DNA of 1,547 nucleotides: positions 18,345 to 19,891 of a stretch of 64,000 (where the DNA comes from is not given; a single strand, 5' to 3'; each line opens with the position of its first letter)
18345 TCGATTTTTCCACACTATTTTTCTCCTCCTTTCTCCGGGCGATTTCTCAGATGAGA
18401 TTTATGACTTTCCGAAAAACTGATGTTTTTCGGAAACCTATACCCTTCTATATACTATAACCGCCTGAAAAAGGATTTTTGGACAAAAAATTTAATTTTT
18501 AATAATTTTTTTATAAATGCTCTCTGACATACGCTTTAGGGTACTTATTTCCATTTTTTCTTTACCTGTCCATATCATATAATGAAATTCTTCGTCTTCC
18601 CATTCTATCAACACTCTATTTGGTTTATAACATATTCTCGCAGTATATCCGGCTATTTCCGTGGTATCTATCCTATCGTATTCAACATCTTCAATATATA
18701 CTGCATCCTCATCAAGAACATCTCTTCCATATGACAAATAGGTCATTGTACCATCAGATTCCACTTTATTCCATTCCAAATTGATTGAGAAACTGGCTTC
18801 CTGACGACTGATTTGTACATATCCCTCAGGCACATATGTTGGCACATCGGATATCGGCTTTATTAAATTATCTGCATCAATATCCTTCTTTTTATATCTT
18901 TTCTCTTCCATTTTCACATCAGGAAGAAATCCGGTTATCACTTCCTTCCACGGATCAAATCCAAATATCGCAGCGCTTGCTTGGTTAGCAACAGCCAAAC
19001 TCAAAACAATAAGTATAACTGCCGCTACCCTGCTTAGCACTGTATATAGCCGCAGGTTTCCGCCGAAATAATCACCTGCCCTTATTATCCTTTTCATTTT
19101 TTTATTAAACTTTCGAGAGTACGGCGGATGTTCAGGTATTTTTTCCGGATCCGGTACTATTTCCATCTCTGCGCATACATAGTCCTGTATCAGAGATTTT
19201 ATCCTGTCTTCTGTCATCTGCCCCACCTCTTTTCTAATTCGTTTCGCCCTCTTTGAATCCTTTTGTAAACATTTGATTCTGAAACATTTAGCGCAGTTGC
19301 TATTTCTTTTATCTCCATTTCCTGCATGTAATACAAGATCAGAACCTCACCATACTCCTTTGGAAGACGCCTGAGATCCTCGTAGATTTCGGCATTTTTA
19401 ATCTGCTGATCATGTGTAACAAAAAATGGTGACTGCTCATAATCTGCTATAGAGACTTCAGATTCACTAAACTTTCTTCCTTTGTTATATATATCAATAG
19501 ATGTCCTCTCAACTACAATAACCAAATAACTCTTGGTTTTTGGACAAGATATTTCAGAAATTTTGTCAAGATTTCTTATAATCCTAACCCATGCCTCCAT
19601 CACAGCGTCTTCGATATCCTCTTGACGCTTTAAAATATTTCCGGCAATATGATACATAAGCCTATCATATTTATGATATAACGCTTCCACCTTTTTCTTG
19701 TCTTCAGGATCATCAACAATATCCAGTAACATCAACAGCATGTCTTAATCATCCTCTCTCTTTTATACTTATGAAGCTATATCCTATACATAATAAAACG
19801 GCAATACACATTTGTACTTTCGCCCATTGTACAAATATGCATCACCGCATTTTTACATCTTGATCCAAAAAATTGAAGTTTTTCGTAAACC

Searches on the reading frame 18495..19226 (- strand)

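Call 55: search_protein_families(library=pfam, proteins=[window:18495-19226:-], max_evalue=0.001)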
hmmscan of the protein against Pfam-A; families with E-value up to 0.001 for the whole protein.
window:18495-19226:- (244 aa): 1 family
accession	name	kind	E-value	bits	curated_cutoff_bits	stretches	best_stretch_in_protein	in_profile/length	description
PF14285.11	DUF4367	-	2.4e-10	41.3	22.1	1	128-237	3-110/110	Domain of unknown function (DUF4367)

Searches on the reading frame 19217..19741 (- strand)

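Call 55: search_protein_families(library=pfam, proteins=[window:19217-19741:-], max_evalue=0.001)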
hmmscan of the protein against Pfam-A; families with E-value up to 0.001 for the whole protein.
window:19217-19741:- (175 aa): 5 families
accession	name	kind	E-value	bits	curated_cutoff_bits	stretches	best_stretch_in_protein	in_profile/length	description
PF08281.18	Sigma70_r4_2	-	2.8e-14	52.9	25.7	1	122-169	7-54/54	Sigma-70, region 4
PF04542.20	Sigma70_r2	-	6.8e-10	39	24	1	21-89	1-69/71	Sigma-70 region 2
PF04545.22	Sigma70_r4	-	1.7e-06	27.9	24.1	1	123-169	2-48/50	Sigma-70, region 4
PF07638.17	Sigma70_ECF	-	2.6e-06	27.9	21.1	1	109-173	119-183/185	ECF sigma factor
PF04297.20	UPF0122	-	7.5e-05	23.4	22.7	1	118-170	12-62/101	Putative helix-turn-helix protein, YlxM / p13 like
